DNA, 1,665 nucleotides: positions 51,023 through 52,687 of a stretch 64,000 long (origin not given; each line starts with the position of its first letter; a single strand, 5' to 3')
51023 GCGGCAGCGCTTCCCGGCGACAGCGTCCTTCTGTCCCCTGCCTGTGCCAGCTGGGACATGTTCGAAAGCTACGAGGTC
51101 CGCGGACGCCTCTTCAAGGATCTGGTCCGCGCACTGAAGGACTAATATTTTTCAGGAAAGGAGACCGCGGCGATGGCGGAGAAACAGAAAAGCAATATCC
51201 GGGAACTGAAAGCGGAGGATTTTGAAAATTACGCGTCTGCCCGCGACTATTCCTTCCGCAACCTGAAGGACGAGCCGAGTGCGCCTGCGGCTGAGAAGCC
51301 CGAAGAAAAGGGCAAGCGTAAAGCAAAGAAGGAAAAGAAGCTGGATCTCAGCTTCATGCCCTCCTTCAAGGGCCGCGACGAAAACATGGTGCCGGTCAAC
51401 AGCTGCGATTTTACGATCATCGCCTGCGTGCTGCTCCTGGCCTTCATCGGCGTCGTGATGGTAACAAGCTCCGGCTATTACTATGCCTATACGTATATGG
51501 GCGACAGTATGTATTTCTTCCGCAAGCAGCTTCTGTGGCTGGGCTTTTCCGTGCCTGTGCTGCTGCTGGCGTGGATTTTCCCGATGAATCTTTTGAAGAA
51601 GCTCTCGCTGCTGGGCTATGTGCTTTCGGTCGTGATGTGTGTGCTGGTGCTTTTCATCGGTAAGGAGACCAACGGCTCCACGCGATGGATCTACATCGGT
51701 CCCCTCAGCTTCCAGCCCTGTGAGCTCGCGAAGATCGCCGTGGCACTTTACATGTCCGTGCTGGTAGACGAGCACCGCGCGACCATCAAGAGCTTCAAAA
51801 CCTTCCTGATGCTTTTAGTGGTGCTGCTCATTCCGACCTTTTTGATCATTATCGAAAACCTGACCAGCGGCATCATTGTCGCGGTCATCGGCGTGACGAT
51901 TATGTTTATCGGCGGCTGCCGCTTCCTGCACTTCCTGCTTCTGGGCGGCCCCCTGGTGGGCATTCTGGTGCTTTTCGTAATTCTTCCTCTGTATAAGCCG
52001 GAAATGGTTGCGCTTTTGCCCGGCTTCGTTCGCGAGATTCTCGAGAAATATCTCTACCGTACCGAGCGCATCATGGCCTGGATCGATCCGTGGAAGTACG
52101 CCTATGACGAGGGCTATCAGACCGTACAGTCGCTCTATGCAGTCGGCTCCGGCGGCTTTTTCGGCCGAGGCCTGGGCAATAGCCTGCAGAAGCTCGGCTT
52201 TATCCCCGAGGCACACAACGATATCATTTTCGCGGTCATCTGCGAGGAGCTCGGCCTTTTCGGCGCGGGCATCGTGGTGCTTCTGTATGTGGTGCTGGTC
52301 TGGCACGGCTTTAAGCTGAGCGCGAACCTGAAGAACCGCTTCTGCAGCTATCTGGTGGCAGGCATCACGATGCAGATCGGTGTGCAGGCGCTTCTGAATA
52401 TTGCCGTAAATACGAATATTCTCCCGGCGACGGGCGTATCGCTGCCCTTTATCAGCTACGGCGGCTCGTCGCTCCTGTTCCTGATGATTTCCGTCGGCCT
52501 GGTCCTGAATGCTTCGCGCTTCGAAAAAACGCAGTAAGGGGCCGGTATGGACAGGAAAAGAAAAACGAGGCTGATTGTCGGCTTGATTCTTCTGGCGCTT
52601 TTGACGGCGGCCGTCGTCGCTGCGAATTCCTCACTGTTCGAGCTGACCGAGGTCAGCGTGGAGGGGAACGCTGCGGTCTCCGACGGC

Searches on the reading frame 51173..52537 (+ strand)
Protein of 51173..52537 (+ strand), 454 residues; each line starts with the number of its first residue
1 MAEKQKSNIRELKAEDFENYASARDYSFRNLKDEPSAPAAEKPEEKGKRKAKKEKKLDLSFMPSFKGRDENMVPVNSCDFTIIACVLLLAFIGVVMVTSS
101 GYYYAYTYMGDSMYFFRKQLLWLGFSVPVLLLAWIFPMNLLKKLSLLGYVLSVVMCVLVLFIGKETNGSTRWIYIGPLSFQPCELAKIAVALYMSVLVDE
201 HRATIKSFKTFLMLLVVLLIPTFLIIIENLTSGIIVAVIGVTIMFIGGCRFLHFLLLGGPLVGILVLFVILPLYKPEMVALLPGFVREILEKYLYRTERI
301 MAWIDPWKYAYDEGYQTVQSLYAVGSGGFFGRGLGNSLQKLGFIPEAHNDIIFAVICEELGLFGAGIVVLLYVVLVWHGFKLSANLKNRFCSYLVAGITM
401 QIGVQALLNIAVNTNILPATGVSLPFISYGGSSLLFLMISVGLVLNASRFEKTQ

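Call 74: search_protein_families(library=pfam, proteins=[window:51173-52537:+], max_evalue=0.00001)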
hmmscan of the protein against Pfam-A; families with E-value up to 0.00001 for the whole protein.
window:51173-52537:+ (454 aa): 1 family
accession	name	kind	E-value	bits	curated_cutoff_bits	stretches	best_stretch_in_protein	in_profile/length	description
PF01098.24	FTSW_RODA_SPOVE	-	8.8e-93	311.5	26.4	1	82-452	4-355/356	Cell cycle protein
